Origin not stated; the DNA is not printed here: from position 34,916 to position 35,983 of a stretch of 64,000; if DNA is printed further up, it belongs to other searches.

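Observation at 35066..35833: Bacterial-type FabI enoyl-ACP reductase in an otherwise archaeal informational context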

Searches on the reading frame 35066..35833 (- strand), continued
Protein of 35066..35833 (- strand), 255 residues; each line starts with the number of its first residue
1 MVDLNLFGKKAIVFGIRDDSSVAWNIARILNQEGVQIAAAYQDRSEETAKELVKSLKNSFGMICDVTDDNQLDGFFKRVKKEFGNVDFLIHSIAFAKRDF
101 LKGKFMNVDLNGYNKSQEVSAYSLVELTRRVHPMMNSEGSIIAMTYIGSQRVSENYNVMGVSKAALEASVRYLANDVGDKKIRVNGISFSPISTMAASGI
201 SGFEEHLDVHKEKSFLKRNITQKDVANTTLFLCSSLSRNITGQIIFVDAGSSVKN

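Call 47: find_homologous_proteins(query=L013:6024-8531:-)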
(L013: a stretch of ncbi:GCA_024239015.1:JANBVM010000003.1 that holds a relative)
Query L013:6024-8531:- (835 aa): 7954 proteins with E <= 0.001 among 8000 candidates; the best 120 are listed.
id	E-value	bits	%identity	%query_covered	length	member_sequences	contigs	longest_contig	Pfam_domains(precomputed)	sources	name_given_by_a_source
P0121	0.0e+0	1883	100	100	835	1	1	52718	PF00550.32,PF00501.35,PF01553.27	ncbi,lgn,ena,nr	ncbi:MAG: AMP-binding protein [Patescibacteria group bacterium]|nr:AMP-binding protein [Patescibacte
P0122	0.0e+0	1324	69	100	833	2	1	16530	PF00550.32,PF00501.35,PF01553.27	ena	-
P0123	0.0e+0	1286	67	100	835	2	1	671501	PF00550.32,PF00501.35,PF01553.27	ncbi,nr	ncbi:AMP-binding protein [Patescibacteria group bacterium]|nr:AMP-binding protein [Patescibacteria g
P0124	0.0e+0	1266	66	100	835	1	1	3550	PF00550.32,PF00501.35,PF01553.27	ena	-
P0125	0.0e+0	1266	65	100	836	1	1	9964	PF00550.32,PF00501.35,PF01553.27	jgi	-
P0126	0.0e+0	1256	67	100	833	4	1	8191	PF00550.32,PF00501.35,PF01553.27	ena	-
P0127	0.0e+0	1214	63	100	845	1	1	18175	PF00550.32,PF00501.35,PF01553.27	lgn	-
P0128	0.0e+0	1202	63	100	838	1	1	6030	PF00550.32,PF00501.35,PF01553.27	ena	-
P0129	0.0e+0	1087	58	98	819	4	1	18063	PF00550.32,PF00501.35,PF01553.27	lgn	-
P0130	0.0e+0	1075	58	100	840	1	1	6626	PF00550.32,PF00501.35,PF01553.27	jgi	-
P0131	0.0e+0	1070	56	100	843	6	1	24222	PF00550.32,PF00501.35,PF01553.27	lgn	-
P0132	1.2e-283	961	52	100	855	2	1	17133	PF00550.32,PF00501.35,PF01553.27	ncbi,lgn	-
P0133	2.5e-283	960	52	100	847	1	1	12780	PF00550.32,PF00501.35,PF23562.3,PF01553.27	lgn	-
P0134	1.3e-278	945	52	100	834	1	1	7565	PF00550.32,PF00501.35,PF01553.27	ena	-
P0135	4.6e-236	804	47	100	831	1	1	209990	PF00550.32,PF00501.35,PF01553.27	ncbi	-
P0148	9.7e-225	766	45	99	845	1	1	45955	PF00550.32,PF00501.35,PF01553.27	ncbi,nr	ncbi:AMP-binding protein [Candidatus Woesearchaeota archaeon]|nr:AMP-binding protein [Candidatus Woe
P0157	7.9e-216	737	44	99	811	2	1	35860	PF00550.32,PF00501.35,PF01553.27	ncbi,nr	ncbi:MAG: AMP-binding protein [Candidatus Aenigmarchaeota archaeon]|nr:AMP-binding protein [Candidat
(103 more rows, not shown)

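Call 48: find_encoding_contigs(protein=P0148, flank=10000, max_places=1)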
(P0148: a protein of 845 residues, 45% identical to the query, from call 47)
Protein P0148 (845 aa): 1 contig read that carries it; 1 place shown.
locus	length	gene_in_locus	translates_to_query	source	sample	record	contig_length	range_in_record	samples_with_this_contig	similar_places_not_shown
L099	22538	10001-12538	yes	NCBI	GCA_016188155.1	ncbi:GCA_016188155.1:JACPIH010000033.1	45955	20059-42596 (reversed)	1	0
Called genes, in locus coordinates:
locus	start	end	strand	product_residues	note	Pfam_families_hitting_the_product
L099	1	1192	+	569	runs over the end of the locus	PF02355:SecD_SecF_C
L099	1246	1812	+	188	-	PF00406:ADK (weak), PF02224:Cytidylate_kin (weak), PF13189:Cytidylate_kin2, PF13207:AAA_17, PF13238:AAA_18, PF13671:AAA_33 (faint), PF02224:Cytidylate_kin (weak)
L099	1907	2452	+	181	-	-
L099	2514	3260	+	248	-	PF00254:FKBP_C, PF22199:FKBP26_IF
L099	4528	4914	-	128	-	PF01850:PIN (weak)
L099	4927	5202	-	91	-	-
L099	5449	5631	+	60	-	PF00584:SecE (weak)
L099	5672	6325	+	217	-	PF03439:Spt5-NGN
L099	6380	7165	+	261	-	PF03946:Ribosomal_L11_N, PF00298:Ribosomal_L11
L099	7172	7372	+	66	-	PF00833:Ribosomal_S17e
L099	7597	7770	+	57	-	-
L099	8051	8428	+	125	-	PF03819:MazG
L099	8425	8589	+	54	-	-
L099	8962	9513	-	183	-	-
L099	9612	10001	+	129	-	PF01648:ACPS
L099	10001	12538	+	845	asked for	PF00501:AMP-binding, PF00550:PP-binding, PF01553:Acyltransferase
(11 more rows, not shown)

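Call 49: find_encoding_contigs(protein=P0157, flank=10000, max_places=1)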
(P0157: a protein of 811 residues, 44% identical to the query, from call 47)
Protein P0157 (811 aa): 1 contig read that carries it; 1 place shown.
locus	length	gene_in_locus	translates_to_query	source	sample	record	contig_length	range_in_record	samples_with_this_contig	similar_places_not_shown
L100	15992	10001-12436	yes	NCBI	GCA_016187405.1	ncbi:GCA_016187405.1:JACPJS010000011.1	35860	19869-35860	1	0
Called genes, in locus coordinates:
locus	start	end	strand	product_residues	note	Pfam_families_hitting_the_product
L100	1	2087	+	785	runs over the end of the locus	PF05124:S_layer_C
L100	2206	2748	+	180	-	-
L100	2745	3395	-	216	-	-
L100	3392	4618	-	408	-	PF13506:Glyco_transf_21, PF00535:Glycos_transf_2, PF10111:Glyco_tranf_2_2, PF13641:Glyco_tranf_2_3, PF13632:Glyco_trans_2_3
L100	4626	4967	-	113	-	PF01981:PTH2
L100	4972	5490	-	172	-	PF09335:VTT_dom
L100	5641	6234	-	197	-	PF09335:VTT_dom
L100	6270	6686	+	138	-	PF10107:Endonuc_Holl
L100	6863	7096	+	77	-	-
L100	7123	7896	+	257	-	PF00565:SNase, PF00932:LTD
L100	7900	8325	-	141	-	PF00571:CBS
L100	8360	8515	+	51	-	-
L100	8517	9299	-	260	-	-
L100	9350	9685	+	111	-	PF00075:RNase_H, PF13456:RVT_3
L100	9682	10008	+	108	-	PF01648:ACPS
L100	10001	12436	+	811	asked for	PF00501:AMP-binding, PF00550:PP-binding, PF01553:Acyltransferase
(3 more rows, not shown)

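Call 56: predict_structure(alignment_id=A1)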
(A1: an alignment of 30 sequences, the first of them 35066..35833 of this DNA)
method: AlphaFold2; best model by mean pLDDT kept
length: 255 residues; sequences in the alignment: 30
mean_pLDDT: 84.3   pTM: 0.86
mean pLDDT of the five models: 84.3, 83.4, 81.5, 79.8, 76.4
residues with pLDDT >= 90: 125; 70-90: 85; 50-70: 40; < 50: 5
segments of 3 or more residues with pLDDT < 50: 252-255
pLDDT, mean of each block of 10 residues (from residue 1): 85 91 94 97 89 96 90 97 97 62 64 74 90 94 78 68 85 91 91 66 77 81 92 92 85 48
secondary structure, 60 per line:
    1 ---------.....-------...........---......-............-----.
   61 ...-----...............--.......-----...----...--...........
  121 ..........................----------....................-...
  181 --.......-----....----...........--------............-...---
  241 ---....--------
elements in order: E10-14 H22-32 E36-41 H43-54 E60-63 H69-83 E86-92 H110-134 E135-146 H157-176 E183-189 H195-198 H203-213 H222-233 E244-247

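Call 59: find_encoding_contigs(protein=P0079, flank=8000, max_places=1)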
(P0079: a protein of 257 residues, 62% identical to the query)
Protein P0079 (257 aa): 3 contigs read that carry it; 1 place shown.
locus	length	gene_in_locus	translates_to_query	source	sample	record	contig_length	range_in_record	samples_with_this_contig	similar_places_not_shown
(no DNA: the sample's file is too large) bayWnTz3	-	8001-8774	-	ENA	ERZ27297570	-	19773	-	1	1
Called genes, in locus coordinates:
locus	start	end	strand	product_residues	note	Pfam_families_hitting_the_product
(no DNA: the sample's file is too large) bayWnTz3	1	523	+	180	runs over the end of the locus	?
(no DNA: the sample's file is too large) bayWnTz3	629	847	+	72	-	PF04014:MazE_antitoxin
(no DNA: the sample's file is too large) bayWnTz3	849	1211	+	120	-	PF01850:PIN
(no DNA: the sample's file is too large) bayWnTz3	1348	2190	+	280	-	-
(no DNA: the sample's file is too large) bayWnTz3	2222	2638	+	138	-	-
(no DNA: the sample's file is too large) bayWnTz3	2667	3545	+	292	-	-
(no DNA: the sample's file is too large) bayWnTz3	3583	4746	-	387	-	PF00999:Na_H_Exchanger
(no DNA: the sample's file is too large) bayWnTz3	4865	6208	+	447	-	PF01964:ThiC_Rad_SAM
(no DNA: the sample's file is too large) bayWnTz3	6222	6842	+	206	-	PF13640:2OG-FeII_Oxy_3, PF13661:2OG-FeII_Oxy_4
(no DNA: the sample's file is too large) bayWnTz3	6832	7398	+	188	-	PF10637:Ofd1_CTDD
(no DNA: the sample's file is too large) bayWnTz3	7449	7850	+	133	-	-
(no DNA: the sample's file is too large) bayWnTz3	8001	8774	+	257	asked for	PF00106:adh_short, PF13561:adh_short_C2, PF12241:Enoyl_reductase (faint)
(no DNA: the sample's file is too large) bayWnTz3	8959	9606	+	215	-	PF09335:VTT_dom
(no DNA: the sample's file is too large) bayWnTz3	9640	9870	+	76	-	-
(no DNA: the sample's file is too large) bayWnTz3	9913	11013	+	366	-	PF00586:AIRS, PF02769:AIRS_C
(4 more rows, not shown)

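Call 60: find_encoding_contigs(protein=P0040, flank=8000, max_places=1)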
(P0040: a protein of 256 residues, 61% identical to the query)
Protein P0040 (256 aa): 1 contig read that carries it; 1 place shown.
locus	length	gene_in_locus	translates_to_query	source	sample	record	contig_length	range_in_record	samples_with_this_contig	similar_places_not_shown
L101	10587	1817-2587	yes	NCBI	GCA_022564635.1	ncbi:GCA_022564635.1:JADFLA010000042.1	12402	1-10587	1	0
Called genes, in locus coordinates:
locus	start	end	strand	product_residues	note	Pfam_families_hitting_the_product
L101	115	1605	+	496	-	PF00221:Lyase_aromatic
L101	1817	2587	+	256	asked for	PF00106:adh_short, PF13561:adh_short_C2, PF23441:SDR (weak)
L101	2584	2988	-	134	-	-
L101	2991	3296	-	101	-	PF00355:Rieske, PF13806:Rieske_2, PF22543:Rieske_4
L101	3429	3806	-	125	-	PF00581:Rhodanese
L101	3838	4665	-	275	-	PF23951:DUF7282, PF13473:Cupredoxin_1, PF00116:COX2 (weak)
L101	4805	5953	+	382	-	-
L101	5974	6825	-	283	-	PF00288:GHMP_kinases_N, PF08544:GHMP_kinases_C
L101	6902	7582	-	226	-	-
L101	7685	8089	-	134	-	PF00583:Acetyltransf_1, PF13673:Acetyltransf_10, PF13508:Acetyltransf_7 (weak)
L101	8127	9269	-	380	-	PF00483:NTP_transferase, PF01128:IspD, PF12804:NTP_transf_3, PF02542:YgbB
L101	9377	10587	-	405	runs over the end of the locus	PF02670:DXP_reductoisom, PF08436:DXP_redisom_C, PF13288:DXPR_C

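Call 61: fold_search(model_id=the predicted structure, library=pdb)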
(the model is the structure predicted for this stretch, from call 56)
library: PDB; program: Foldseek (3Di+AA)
matches with E <= 10: 2000; with E <= 0.001: 1997
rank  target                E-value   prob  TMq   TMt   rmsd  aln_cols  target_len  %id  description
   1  2wyw_A                8.5e-27  1.00  0.94  0.92   1.5       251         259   43  High resolution structure of Thermus thermophilus enoyl-acyl carrier protein reductase NAD and triclosan-form (released 2010-11-24)
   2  5tf4_D                2.7e-26  1.00  0.93  0.88   1.7       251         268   39  Crystal structure of enoyl-(acyl carrier protein) reductase from Bartonella henselae in complext with NAD (released 2016-11-09)
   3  5tf4_A                3.6e-26  1.00  0.93  0.90   1.9       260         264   38  Crystal structure of enoyl-(acyl carrier protein) reductase from Bartonella henselae in complext with NAD (released 2016-11-09)
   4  2qio_A                3.6e-26  1.00  0.92  0.92   1.7       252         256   43  X-Ray Structure of Enoyl-Acyl Carrier Protein Reductase from Bacillus Anthracis with Triclosan (released 2008-07-08)
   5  2wyu_C                5.2e-26  1.00  0.93  0.92   1.8       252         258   43  High resolution structure of Thermus thermophilus enoyl-acyl carrier protein reductase apo-form (released 2010-11-24)
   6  2yw9_B                5.2e-26  1.00  0.92  0.92   1.8       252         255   42  Crystal structure of TT0143 from Thermus thermophilus HB8 (released 2007-05-15)
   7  1ulu_B                5.6e-26  1.00  0.93  0.92   1.8       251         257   43  Crystal structure of tt0143 from Thermus thermophilus HB8 (released 2004-11-02)
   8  5tf4_C                5.9e-26  1.00  0.93  0.91   1.7       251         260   39  Crystal structure of enoyl-(acyl carrier protein) reductase from Bartonella henselae in complext with NAD (released 2016-11-09)
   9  3ojf_B                8.5e-26  1.00  0.92  0.92   1.7       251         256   43  Crystal Structure of the Bacillus cereus Enoyl-Acyl Carrier Protein Reductase with NADP+ and indole naphthyridinone (C (released 2010-09-08)
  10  5tf4_B                9.6e-26  1.00  0.93  0.91   1.7       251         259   39  Crystal structure of enoyl-(acyl carrier protein) reductase from Bartonella henselae in complext with NAD (released 2016-11-09)
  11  2wyu_A                1.3e-25  1.00  0.92  0.92   1.8       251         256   43  High resolution structure of Thermus thermophilus enoyl-acyl carrier protein reductase apo-form (released 2010-11-24)
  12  5tf4_F                1.4e-25  1.00  0.93  0.91   1.6       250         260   40  Crystal structure of enoyl-(acyl carrier protein) reductase from Bartonella henselae in complext with NAD (released 2016-11-09)
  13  5koi_A                1.4e-25  1.00  0.92  0.87   2.1       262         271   37  Crystal Structure of a Possible Enoyl-(acyl-carrier-protein) Reductase from Brucella melitensis (released 2016-07-13)
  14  2wyv_C                1.8e-25  1.00  0.90  0.91   1.8       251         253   42  High resolution structure of Thermus thermophilus enoyl-acyl carrier protein reductase NAD-form (released 2010-11-24)
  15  2yw9_D                2.0e-25  1.00  0.90  0.93   1.8       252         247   41  Crystal structure of TT0143 from Thermus thermophilus HB8 (released 2007-05-15)
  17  1ulu_A                4.4e-25  1.00  0.89  0.92   2.0       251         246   41  Crystal structure of tt0143 from Thermus thermophilus HB8 (released 2004-11-02)
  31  1ulu_D                1.5e-24  1.00  0.88  0.91   1.8       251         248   41  Crystal structure of tt0143 from Thermus thermophilus HB8 (released 2004-11-02)
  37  1ulu_C                2.4e-24  1.00  0.88  0.91   1.8       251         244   41  Crystal structure of tt0143 from Thermus thermophilus HB8 (released 2004-11-02)
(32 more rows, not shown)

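Call 64: list_cluster_members(proteins=[P0001, P0002, P0003, P0004, P0005, P0006, P0008, P0011, P0013, P0026])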
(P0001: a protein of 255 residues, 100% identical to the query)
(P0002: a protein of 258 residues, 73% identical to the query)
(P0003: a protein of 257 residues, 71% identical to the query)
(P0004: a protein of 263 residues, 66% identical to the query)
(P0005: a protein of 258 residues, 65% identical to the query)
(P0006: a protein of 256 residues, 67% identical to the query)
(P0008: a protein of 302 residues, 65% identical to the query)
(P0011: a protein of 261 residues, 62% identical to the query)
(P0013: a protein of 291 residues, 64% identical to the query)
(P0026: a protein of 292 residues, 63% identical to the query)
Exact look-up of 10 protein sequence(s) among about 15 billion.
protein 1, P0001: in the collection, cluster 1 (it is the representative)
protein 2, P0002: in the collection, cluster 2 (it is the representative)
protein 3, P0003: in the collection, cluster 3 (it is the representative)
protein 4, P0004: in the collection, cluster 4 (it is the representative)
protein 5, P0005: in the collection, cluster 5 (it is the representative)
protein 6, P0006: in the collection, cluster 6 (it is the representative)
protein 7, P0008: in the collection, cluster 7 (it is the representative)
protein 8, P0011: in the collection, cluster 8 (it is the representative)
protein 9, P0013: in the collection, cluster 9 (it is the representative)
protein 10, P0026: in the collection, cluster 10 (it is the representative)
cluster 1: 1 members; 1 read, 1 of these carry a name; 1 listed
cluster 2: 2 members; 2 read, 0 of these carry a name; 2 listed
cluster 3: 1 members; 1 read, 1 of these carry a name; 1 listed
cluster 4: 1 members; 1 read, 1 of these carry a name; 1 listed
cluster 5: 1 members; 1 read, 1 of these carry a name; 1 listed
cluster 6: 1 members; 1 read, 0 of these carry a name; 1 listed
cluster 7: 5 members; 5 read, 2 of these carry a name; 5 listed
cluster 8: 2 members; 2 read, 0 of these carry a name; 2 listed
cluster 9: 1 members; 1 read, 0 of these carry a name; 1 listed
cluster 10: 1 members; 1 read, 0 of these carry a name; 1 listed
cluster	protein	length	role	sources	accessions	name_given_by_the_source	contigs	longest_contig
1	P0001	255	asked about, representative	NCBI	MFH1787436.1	MAG: enoyl-ACP reductase [archaeon]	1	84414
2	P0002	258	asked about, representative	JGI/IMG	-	-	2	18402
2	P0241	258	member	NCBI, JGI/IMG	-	-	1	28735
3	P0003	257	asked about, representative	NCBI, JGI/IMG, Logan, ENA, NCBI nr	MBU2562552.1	MAG: enoyl-ACP reductase [Nanoarchaeota archaeon] | enoyl-ACP reductase [Nanoarchaeota archaeon]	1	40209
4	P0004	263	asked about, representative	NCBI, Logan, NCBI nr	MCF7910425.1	enoyl-ACP reductase [Candidatus Pacearchaeota archaeon]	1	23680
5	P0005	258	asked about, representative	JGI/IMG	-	enoyl-[acyl-carrier protein] reductase I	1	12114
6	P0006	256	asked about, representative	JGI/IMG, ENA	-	-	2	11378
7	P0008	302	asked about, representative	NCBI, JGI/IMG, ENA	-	-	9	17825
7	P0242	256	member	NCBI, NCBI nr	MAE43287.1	enoyl-[acyl-carrier-protein] reductase FabI [Candidatus Woesearchaeota archaeon]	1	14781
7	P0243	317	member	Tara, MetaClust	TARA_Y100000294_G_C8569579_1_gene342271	strand:- start:2886 stop:3839 length:954 start_codon:yes stop_codon:yes gene_type:complete | TARA_039_MES_0.22-1.6_scaffold157144_1_gene216708 COG0623 K00208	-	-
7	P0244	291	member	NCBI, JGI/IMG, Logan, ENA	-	-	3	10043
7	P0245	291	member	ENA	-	-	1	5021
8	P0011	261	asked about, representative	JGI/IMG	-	-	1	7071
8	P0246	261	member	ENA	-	-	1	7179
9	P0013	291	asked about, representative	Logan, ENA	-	-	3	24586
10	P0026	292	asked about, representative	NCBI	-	-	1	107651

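Call 80: search_protein_families(library=pfam, proteins=[L020:5521-7218:-, L020:7300-7803:+, L020:8295-8900:+, L020:8948-9421:+, L020:9500-9922:+, L020:10839-11867:-, L020:12232-13758:-, L020:13791-14855:-, L008:2628-3272:+, L008:3527-4687:+], max_evalue=0.001)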
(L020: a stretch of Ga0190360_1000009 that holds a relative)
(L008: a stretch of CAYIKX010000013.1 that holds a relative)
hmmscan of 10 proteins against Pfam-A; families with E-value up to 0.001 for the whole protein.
L020:5521-7218:- (565 aa): 2 families
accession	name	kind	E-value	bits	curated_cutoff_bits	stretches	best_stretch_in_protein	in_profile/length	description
PF00374.24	NiFeSe_Hases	-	4.5e-38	131.9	25.8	2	195-280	1-86/508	Nickel-dependent hydrogenase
PF01058.29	Oxidored_q6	-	1.3e-22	80.4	27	1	14-140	1-118/128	NADH ubiquinone oxidoreductase, 20 Kd subunit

L020:7300-7803:+ (167 aa): 1 family
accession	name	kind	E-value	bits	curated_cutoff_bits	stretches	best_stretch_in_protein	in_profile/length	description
PF19927.4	DUF6390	-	2.5e-10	40.7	25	1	42-124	38-121/244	Family of unknown function (DUF6390)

L020:8295-8900:+ (201 aa): 1 family
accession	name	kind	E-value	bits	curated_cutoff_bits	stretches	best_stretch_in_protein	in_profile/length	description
PF02830.23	V4R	-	1.3e-05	25.6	31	1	157-193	19-55/62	V4R domain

L020:8948-9421:+ (157 aa): 2 families
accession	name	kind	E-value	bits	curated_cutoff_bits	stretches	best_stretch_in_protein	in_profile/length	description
PF13426.13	PAS_9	-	6.1e-08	33.3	27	1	41-133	9-103/103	PAS domain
PF00989.32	PAS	-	0.00014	22.2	22.6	1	39-128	17-109/113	PAS fold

L020:9500-9922:+ (140 aa): 1 family
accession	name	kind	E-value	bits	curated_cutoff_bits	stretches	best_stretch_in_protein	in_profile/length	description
PF25056.1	DUF7793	-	0.0002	21.8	26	1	94-139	65-111/113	Domain of unknown function (DUF7793)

L020:10839-11867:- (342 aa): 6 families
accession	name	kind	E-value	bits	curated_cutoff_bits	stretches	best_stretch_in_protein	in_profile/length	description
PF13365.12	Trypsin_2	-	1.1e-35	124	27.6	1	61-204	1-144/144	Trypsin-like peptidase domain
PF00089.32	Trypsin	-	2.9e-19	70.2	20.6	1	62-224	28-216/220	Trypsin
PF13180.12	PDZ_2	-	4.2e-16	59.4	27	1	265-338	14-80/80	PDZ domain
PF17820.7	PDZ_6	-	6.2e-07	29.5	27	1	276-327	4-54/54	PDZ domain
PF10459.15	Peptidase_S46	-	0.00011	21.5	22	0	58-81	46-69/698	Peptidase S46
PF00595.29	PDZ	-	0.00019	22.2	23.2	1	277-326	32-81/81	PDZ domain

L020:12232-13758:- (508 aa): 10 families
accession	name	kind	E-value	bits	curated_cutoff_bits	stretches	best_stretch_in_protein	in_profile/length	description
PF00117.34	GATase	-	1.7e-45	155.4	22.8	1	6-187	2-189/190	Glutamine amidotransferase class-I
PF00958.27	GMP_synt_C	-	3e-38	130.2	27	1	416-507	1-92/92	GMP synthase C terminal domain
PF02540.23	NAD_synthase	-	2.3e-12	47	21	1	210-384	14-176/242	NAD synthase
PF07722.19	Peptidase_C26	-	2.5e-08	34.4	20.5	1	69-170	100-219/219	Peptidase C26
PF06508.19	QueC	-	2.8e-07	30.7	22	1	216-296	1-78/210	Queuosine biosynthesis protein QueC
PF01171.26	ATP_bind_3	-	7.2e-07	29.5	27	1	217-376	2-161/182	PP-loop family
PF01507.26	PAPS_reduct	-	3.2e-06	27.7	22.5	1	219-315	4-93/175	Phosphoadenosine phosphosulfate reductase domain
PF03054.22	tRNA_Me_trans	-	1.6e-05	25.1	20.6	0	216-248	2-33/202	tRNA methyl transferase HUP domain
PF24167.1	DUF7411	-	3e-05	24.1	28.7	1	217-373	3-146/194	Family of unknown function (DUF7411)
PF00764.25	Arginosuc_synth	-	0.00057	20.4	27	0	217-283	2-68/162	Arginosuccinate synthase N-terminal HUP domain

L020:13791-14855:- (354 aa): 3 families
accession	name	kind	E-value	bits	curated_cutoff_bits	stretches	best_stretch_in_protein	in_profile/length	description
PF02683.22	DsbD_TM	-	8.5e-06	25.7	27.1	1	137-331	7-201/219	Cytochrome C biogenesis protein transmembrane domain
PF03600.22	CitMHS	-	7e-05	22.5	31.9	1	129-350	75-219/336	Citrate transporter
PF13386.12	DsbD_2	-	9.3e-05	22.8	24.9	1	156-348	19-198/199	Cytochrome C biogenesis protein transmembrane region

L008:2628-3272:+ (214 aa): 1 family
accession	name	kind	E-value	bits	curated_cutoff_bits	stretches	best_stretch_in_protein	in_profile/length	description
PF09335.16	VTT_dom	-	4.9e-22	79.1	33.9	1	49-173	1-122/123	VTT domain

L008:3527-4687:+ (386 aa): 2 families
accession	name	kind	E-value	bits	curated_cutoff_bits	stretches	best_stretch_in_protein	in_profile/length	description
PF00586.29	AIRS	-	6.3e-12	46.4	24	1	66-149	11-88/112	AIR synthase related protein, N-terminal domain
PF02769.27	AIRS_C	-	3.7e-09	37.4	23.1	1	202-371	1-152/156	AIR synthase related protein, C-terminal domain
